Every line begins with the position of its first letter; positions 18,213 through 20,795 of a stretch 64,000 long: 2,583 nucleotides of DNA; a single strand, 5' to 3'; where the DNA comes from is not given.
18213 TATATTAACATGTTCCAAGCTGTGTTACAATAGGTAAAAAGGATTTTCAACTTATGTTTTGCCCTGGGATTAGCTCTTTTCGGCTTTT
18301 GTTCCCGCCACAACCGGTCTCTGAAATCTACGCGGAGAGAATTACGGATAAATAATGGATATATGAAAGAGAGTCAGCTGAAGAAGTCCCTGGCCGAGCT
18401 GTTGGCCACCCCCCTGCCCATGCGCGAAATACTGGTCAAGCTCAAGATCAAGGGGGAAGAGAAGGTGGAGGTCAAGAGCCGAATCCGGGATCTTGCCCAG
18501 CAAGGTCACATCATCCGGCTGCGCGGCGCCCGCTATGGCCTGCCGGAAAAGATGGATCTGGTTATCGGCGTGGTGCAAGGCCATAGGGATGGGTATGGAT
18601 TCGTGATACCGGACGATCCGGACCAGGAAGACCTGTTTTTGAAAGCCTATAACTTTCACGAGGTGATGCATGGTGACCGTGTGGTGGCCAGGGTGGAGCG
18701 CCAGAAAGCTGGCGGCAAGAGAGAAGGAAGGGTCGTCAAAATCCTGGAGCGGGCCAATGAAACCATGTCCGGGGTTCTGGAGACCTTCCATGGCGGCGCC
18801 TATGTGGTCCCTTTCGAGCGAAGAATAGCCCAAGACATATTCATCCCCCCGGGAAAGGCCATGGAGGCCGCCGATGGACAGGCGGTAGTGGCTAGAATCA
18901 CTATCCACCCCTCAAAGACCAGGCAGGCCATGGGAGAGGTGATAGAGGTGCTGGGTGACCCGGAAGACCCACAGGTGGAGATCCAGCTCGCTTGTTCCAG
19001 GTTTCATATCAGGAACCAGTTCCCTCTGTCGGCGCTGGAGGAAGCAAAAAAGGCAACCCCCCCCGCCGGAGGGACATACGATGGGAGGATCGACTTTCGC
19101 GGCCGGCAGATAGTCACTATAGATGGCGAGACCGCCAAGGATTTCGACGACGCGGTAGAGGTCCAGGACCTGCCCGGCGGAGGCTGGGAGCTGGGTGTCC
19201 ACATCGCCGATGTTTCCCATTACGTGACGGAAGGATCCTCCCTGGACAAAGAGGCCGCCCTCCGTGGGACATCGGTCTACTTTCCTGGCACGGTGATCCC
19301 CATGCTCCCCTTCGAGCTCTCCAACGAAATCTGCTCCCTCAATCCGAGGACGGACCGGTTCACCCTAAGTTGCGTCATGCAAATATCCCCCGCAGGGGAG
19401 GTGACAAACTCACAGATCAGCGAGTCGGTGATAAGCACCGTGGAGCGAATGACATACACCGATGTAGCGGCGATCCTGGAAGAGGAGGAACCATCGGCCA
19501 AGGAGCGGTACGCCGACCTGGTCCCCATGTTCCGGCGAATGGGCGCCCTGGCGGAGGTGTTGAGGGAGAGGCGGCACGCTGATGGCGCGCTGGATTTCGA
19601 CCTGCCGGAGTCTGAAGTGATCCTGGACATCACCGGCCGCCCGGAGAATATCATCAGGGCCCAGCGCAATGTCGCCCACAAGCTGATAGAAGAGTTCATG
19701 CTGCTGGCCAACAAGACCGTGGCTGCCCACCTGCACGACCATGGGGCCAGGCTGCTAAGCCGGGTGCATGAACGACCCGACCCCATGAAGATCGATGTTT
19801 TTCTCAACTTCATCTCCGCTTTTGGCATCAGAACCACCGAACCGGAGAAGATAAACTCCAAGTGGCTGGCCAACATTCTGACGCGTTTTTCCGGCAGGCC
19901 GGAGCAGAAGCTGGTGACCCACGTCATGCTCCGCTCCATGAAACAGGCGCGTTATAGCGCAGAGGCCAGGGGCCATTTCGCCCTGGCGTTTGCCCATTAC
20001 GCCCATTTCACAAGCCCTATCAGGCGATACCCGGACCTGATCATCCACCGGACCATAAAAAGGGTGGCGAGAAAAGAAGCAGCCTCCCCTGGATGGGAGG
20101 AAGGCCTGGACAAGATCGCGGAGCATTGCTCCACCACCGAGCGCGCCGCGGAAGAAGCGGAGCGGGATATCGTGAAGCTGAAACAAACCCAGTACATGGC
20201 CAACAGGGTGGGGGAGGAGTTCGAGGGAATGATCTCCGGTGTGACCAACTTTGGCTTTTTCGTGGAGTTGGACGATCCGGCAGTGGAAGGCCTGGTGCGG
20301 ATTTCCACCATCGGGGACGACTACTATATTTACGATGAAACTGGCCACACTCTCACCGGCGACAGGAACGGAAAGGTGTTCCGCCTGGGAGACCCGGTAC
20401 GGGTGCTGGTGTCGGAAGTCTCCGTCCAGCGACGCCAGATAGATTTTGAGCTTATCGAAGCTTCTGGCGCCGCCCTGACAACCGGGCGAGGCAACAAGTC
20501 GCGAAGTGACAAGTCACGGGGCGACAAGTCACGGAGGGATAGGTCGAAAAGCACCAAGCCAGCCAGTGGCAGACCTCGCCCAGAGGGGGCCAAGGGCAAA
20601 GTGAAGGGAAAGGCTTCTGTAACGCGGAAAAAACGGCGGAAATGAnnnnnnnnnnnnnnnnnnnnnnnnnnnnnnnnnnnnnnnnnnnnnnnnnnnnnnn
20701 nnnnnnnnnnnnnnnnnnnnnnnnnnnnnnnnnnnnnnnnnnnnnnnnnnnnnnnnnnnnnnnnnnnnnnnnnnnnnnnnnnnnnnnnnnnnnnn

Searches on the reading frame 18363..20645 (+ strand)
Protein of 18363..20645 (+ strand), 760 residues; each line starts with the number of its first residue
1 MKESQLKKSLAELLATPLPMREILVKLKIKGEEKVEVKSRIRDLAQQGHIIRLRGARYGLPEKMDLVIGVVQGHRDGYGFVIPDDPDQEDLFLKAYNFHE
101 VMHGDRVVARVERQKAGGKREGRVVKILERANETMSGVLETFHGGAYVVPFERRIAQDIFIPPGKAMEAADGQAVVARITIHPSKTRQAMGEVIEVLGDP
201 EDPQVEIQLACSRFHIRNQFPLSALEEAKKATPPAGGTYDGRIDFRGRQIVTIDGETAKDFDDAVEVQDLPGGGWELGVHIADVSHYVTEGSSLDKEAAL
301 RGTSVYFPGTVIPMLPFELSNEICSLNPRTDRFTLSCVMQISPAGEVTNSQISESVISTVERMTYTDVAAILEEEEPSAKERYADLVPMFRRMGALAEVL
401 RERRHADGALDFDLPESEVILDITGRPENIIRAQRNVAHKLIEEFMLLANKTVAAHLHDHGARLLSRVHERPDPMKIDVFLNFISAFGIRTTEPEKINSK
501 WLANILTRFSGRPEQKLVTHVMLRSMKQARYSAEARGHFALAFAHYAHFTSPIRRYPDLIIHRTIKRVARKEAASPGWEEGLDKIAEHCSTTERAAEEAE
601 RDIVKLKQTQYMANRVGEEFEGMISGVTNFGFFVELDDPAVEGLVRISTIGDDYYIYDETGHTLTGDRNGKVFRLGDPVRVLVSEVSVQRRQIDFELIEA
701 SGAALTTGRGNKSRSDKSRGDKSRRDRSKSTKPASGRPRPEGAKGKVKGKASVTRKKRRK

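Call 16: search_protein_families(library=ncbifam, proteins=[window:18363-20645:+], max_evalue=0.00001)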
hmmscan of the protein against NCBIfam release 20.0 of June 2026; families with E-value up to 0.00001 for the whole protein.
window:18363-20645:+ (760 aa): 11 families
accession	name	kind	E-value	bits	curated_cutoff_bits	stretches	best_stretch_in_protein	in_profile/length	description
TIGR02063.1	RNase_R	equivalog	7.8e-244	811.2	597.85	1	8-699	9-711/711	ribonuclease R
TIGR00358.1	3_prime_RNase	superfamily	4e-202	673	368.6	1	56-698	6-657/657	VacB/RNase II family 3'-5' exoribonuclease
NF008648.0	PRK11642.1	equivalog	4e-183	610.8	982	1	16-742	33-769/813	ribonuclease R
NF003455.0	PRK05054.1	equivalog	1.5e-79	267.9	542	1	62-693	17-639/645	exoribonuclease II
TIGR02062.1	RNase_B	equivalog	1e-69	235.2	641.9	1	62-693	17-642/646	exoribonuclease II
NF006333.0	PRK08563.1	equivalog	5.4e-12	45.7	143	1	618-693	83-156/188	DNA-directed RNA polymerase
TIGR00448.1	rpoE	equivalog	1.4e-08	34.6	124.2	1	617-692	82-155/179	DNA-directed RNA polymerase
NF006363.0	PRK08582.1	equivalog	8.5e-08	32.5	171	1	612-678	1-66/140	S1 domain-containing RNA-binding protein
NF010379.0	PRK13806.1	equivalog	2.2e-07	29.9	648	0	616-703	292-368/491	30S ribosomal protein S1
NF000907.0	PRK00087.1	equivalog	3e-06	25.7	624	1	615-704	562-639/671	bifunctional 4-hydroxy-3-methylbut-2-enyl diphosphate reductase/30S ribosomal protein S1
NF040579.1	S1_dom_CvfD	subfamily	3.3e-06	27.3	117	0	615-657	2-42/113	CvfD/Ygs/GSP13 family RNA-binding post-transcriptional regulator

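Call 18: find_encoding_contigs(protein=window:18363-20645:+, flank=2000, max_places=4)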
Protein window:18363-20645:+ (760 aa): 2 contigs read that carry it; 1 place shown.
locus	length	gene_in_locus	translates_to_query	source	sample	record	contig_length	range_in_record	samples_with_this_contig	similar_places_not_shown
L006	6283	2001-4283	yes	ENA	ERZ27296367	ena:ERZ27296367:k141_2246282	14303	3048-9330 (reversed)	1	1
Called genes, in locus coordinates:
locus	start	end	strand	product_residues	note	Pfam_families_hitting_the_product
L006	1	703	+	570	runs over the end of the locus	PF00657:Lipase_GDSL, PF13472:Lipase_GDSL_2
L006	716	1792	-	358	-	-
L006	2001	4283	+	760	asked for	PF08206:OB_RNB, PF17876:CSD2, PF00773:RNB, PF00575:S1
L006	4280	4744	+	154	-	-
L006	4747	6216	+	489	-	-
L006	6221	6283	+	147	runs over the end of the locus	-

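Call 51: find_homologous_proteins(query=window:18363-20645:+, max_evalue=1e-150)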
Query window:18363-20645:+ (760 aa): 5173 proteins with E <= 1e-150 among 8000 candidates; the best 120 are listed.
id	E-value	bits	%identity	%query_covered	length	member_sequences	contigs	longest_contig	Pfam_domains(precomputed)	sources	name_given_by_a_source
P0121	0.0e+0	1702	100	100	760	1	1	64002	PF00575.30,PF00773.26,PF08206.18,PF17876.8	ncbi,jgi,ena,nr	ncbi:MAG: ribonuclease R [Nitrospinota bacterium]|nr:ribonuclease R [Nitrospinota bacterium]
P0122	0.0e+0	1497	88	100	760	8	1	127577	PF00575.30,PF00773.26,PF08206.18,PF17876.8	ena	-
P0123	0.0e+0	1177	69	100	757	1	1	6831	PF00575.30,PF00773.26,PF08206.18,PF17876.8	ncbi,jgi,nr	ncbi:MAG: ribonuclease R [Nitrospinota bacterium]|nr:ribonuclease R [Nitrospinota bacterium]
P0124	0.0e+0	1166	70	97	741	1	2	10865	PF00575.30,PF00773.26,PF08206.18,PF17876.8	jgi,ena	jgi:ribonuclease R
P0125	2.6e-287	973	60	92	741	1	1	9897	PF00575.30,PF00773.26,PF08206.18,PF17876.8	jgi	-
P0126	3.6e-284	963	59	96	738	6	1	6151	PF00575.30,PF00773.26,PF08206.18,PF17876.8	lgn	-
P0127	1.3e-282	958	58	100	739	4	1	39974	PF00575.30,PF00773.26,PF08206.18,PF17876.8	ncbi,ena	-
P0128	3.5e-281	953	58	98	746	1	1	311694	PF00575.30,PF00773.26,PF08206.18,PF17876.8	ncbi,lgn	ncbi:MAG: ribonuclease R [Candidatus Nitrospinota bacterium M3_3B_026]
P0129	3.4e-280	950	58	100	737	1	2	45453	PF00575.30,PF00773.26,PF08206.18,PF18614.8,PF17876.8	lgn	-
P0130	5.5e-280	949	59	99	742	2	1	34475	PF00575.30,PF00773.26,PF08206.18,PF25049.2,PF17876.8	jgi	-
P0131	4.7e-275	933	57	96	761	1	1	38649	PF00575.30,PF00773.26,PF08206.18,PF17876.8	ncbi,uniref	ncbi:3'-to-5' exoribonuclease RNase R [hydrothermal vent metagenome]|uniref:exoribonuclease II n=1 T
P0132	9.5e-274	928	55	100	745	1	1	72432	PF00575.30,PF00773.26,PF08206.18,PF17876.8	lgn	-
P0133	2.7e-271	920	58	96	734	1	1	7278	PF00575.30,PF00773.26,PF08206.18,PF17876.8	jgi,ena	-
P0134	7.3e-269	912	56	94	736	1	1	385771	PF00575.30,PF00773.26,PF08206.18,PF17876.8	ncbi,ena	-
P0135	5.2e-266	903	56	97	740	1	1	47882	PF00575.30,PF00773.26,PF08206.18,PF17876.8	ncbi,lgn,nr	ncbi:MAG: ribonuclease R [Nitrospinae bacterium]|nr:ribonuclease R [Nitrospinota bacterium]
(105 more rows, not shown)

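Call 52: find_encoding_contigs(protein=P0122, flank=10000, max_places=3)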
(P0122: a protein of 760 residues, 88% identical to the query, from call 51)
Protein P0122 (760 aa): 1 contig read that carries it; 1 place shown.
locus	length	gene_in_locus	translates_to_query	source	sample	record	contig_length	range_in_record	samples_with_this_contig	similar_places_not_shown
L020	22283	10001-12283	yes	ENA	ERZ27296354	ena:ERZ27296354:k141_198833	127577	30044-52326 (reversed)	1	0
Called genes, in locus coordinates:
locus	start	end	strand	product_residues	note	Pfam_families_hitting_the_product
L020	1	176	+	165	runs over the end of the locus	PF05258:DciA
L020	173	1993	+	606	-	PF12895:ANAPC3 (weak), PF14559:TPR_19 (weak), PF25063:ARM_TT21_C, PF12895:ANAPC3 (weak), PF13414:TPR_11 (weak), PF21033:RMD1-3 (weak), PF14559:TPR_19 (weak), PF09976:TPR_21 (weak), +20 more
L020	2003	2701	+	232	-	-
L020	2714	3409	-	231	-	PF00753:Lactamase_B, PF23023:Anti-Pycsar_Apyc1, PF12706:Lactamase_B_2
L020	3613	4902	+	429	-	PF03952:Enolase_N, PF00113:Enolase_C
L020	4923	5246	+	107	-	PF04977:DivIC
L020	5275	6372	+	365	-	-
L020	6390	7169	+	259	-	PF05099:TerB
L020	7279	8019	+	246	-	-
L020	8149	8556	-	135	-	PF03692:CxxCxxCC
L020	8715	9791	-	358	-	-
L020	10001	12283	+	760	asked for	PF08206:OB_RNB, PF17876:CSD2, PF00773:RNB, PF00575:S1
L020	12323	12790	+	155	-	-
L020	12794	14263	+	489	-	-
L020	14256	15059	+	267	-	PF00248:Aldo_ket_red (weak)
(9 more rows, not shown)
